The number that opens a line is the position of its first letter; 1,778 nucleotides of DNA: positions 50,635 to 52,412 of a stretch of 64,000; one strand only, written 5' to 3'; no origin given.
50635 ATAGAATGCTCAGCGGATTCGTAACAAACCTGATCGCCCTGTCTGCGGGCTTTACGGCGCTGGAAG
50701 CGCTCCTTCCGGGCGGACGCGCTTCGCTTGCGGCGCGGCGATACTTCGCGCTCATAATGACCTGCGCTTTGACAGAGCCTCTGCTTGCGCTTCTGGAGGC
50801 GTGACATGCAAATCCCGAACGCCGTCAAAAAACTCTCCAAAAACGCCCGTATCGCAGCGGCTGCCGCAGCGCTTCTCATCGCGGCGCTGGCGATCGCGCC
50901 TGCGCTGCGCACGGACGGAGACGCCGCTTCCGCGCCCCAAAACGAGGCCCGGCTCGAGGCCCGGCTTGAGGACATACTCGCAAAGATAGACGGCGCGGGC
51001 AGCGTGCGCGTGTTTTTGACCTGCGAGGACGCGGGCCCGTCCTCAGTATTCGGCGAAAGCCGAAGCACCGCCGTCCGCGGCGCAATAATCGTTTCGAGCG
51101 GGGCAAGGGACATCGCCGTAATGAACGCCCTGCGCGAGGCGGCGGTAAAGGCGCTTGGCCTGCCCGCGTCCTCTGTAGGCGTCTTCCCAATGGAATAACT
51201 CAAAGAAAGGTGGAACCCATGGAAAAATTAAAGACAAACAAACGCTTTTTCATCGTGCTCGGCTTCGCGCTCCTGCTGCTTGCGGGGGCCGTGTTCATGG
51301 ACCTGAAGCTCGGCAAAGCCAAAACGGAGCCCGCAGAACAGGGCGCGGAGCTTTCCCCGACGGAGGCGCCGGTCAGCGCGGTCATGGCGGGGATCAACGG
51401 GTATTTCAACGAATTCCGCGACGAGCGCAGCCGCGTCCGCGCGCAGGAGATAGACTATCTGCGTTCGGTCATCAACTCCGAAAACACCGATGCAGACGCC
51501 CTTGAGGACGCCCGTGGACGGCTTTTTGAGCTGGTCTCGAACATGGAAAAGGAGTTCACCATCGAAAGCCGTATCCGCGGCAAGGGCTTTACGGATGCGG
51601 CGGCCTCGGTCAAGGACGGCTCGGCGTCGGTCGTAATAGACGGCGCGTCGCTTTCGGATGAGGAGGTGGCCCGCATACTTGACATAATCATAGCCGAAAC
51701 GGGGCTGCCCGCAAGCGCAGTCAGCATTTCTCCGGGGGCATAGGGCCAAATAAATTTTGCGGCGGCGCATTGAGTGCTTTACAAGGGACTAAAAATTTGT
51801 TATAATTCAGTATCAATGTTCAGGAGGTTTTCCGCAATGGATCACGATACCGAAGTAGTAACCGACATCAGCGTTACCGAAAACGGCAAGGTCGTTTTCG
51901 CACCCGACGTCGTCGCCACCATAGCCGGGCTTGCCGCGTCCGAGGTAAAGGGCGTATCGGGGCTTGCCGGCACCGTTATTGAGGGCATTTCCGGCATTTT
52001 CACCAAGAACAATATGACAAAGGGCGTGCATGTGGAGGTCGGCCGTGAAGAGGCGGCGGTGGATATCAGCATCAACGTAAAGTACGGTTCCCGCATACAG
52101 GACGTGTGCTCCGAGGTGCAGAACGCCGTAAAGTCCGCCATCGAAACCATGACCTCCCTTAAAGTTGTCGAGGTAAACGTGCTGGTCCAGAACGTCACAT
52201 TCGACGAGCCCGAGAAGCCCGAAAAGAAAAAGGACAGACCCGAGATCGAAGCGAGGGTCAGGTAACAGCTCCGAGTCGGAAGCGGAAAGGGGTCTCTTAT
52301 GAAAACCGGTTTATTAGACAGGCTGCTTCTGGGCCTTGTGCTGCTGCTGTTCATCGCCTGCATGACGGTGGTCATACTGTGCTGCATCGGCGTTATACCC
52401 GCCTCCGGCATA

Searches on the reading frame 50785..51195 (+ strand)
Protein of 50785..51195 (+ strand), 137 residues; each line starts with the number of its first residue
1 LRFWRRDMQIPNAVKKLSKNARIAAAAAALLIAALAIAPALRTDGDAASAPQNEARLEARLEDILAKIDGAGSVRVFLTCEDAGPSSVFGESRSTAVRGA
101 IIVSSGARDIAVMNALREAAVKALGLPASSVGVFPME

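Call 33: search_protein_families(library=ncbifam, proteins=[window:50785-51195:+], max_evalue=0.001)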
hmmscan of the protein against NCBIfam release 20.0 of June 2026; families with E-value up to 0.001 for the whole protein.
window:50785-51195:+ (137 aa): 1 family
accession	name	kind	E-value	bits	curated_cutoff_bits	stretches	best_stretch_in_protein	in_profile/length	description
TIGR02830.1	spore_III_AG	equivalog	1.2e-10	41.2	147.7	1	96-136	145-185/186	stage III sporulation protein AG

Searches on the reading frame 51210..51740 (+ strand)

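Call 33: search_protein_families(library=ncbifam, proteins=[window:51210-51740:+], max_evalue=0.001)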
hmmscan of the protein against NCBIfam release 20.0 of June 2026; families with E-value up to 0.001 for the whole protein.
window:51210-51740:+ (177 aa): 0 families

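Call 35: search_protein_families(library=pfam, proteins=[window:51210-51740:+], max_evalue=0.001)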
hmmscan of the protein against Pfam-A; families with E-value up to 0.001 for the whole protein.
window:51210-51740:+ (177 aa): 1 family
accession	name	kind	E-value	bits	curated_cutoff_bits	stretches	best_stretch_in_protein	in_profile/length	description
PF12685.13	SpoIIIAH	-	1.5e-28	100.5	30.6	1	55-173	73-191/191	SpoIIIAH-like protein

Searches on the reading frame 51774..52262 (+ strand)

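Call 33: search_protein_families(library=ncbifam, proteins=[window:51774-52262:+], max_evalue=0.001)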
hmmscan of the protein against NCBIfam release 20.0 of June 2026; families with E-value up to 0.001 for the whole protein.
window:51774-52262:+ (163 aa): 1 family
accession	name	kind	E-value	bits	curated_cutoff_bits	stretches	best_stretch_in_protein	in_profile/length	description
NF033218.1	anchor_AmaP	equivalog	0.00011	22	55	1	84-138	112-166/166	alkaline shock response membrane anchor protein AmaP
